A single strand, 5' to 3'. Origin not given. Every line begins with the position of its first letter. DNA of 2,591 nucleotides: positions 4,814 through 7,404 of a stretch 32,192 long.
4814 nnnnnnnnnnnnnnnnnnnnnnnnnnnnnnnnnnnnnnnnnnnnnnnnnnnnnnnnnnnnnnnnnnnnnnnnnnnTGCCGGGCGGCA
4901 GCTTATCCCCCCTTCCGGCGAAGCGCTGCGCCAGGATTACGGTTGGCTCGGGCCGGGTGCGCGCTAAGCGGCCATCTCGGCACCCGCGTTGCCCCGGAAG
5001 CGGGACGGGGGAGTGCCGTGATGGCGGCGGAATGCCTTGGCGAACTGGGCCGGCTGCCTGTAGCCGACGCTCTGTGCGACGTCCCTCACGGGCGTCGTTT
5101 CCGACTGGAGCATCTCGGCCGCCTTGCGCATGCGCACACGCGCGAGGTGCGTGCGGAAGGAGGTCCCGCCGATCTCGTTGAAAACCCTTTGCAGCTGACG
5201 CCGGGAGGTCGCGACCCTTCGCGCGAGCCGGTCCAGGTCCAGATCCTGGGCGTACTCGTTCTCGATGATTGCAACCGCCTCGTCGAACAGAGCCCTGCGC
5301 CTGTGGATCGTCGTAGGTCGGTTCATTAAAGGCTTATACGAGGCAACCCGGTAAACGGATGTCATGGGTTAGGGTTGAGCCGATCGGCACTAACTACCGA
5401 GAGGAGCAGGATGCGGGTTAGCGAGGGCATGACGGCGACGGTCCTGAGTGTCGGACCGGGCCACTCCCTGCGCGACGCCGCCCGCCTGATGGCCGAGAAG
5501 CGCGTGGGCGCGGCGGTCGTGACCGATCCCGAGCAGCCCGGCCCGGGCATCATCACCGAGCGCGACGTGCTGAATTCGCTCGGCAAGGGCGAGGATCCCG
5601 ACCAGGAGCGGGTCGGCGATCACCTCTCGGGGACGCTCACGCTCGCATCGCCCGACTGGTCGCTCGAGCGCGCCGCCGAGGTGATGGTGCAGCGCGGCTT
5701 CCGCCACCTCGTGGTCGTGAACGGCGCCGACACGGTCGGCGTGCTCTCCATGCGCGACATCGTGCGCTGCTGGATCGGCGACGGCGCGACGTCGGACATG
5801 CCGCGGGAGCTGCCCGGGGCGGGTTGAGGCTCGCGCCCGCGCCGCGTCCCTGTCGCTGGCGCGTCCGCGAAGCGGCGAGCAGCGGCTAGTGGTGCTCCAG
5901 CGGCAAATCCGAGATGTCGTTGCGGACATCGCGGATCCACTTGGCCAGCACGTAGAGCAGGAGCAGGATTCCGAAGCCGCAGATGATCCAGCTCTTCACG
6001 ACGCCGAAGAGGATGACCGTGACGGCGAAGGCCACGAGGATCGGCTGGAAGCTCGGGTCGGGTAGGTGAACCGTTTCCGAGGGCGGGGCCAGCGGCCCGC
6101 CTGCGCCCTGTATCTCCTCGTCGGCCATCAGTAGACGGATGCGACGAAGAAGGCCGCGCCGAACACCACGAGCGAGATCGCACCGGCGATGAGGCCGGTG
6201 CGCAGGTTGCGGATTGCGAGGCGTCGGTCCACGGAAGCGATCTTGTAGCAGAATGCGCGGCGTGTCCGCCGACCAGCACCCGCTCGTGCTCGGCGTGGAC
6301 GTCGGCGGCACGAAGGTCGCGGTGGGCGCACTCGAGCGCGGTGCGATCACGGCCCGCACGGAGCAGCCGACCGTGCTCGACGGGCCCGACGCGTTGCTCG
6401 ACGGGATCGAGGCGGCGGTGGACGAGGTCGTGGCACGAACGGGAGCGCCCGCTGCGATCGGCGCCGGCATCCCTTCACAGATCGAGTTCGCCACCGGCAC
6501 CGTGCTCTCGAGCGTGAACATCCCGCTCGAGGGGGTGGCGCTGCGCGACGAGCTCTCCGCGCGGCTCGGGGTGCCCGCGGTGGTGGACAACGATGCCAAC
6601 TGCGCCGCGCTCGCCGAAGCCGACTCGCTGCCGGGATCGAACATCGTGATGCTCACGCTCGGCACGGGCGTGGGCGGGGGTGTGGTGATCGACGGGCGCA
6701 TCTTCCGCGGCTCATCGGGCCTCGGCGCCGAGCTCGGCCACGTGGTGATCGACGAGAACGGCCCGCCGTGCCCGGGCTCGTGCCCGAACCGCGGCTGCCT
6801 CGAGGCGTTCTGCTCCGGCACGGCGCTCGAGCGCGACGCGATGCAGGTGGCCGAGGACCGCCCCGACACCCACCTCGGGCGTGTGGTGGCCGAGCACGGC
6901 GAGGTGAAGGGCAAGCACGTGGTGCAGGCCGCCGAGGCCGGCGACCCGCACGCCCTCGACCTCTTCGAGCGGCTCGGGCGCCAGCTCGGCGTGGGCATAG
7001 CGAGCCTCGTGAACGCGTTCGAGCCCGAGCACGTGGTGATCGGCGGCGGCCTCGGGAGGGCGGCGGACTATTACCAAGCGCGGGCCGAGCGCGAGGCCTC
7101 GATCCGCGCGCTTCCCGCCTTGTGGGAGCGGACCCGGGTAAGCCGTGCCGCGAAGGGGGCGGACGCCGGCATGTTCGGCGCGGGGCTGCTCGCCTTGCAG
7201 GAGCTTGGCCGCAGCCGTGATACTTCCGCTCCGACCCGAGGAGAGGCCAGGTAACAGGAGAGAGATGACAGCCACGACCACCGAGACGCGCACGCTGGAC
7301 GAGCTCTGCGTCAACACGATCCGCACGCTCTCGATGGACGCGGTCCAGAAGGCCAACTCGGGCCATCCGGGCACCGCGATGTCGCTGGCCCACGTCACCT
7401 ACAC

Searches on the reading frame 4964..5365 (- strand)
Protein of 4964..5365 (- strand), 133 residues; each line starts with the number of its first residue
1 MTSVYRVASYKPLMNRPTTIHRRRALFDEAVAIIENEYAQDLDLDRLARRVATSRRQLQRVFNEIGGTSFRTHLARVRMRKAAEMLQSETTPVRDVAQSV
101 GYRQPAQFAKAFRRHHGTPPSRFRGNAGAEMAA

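Call 13: search_protein_families(library=pfam, proteins=[window:4964-5365:-], max_evalue=0.001)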
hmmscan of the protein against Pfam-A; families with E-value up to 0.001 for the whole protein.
window:4964-5365:- (133 aa): 2 families
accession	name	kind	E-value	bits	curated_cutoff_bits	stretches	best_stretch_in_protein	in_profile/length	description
PF12833.13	HTH_18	-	5.9e-23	81.4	33.6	1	47-124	1-78/80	Helix-turn-helix domain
PF00165.29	HTH_AraC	-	1.3e-09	38.4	26.6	1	88-124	6-41/42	Bacterial regulatory helix-turn-helix proteins, AraC family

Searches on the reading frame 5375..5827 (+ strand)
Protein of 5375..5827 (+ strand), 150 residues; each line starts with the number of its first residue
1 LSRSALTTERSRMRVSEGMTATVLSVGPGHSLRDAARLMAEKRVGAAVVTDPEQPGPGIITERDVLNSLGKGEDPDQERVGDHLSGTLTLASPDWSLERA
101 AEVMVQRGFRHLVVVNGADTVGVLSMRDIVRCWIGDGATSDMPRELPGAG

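Call 13: search_protein_families(library=pfam, proteins=[window:5375-5827:+], max_evalue=0.001)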
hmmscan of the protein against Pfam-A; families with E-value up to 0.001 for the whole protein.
window:5375-5827:+ (150 aa): 1 family
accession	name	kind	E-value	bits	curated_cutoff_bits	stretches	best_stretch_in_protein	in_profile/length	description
PF00571.33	CBS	-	7.5e-20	71.5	24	2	91-131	12-53/57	CBS domain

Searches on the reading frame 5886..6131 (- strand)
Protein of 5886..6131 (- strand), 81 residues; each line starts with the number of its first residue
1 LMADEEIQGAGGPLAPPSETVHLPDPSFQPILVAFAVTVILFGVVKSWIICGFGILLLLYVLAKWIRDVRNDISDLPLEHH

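Call 13: search_protein_families(library=pfam, proteins=[window:5886-6131:-], max_evalue=0.001)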
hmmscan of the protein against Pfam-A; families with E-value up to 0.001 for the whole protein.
window:5886-6131:- (81 aa): 1 family
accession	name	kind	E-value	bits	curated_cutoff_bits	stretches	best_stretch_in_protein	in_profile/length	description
PF12270.13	Cyt_c_ox_IV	-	0.00088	19.8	26.9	1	24-66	81-123/132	Cytochrome c oxidase subunit IV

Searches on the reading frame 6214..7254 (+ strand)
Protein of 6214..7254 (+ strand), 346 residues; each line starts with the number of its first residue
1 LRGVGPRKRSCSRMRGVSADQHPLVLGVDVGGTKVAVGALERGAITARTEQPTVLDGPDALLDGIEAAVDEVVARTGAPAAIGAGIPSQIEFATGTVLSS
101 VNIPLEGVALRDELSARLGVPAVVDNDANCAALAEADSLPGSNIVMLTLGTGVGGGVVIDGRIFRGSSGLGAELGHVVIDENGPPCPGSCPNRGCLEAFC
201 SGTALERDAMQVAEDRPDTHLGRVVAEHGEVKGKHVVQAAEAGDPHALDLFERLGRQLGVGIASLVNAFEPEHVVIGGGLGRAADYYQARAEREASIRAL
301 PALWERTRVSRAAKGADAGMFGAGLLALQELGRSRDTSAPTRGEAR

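Call 13: search_protein_families(library=pfam, proteins=[window:6214-7254:+], max_evalue=0.001)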
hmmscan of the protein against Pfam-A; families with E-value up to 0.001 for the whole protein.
window:6214-7254:+ (346 aa): 1 family
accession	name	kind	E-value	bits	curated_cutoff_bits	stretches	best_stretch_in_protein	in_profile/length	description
PF00480.26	ROK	-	6.4e-64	216.7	22.9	1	26-329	2-293/294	ROK family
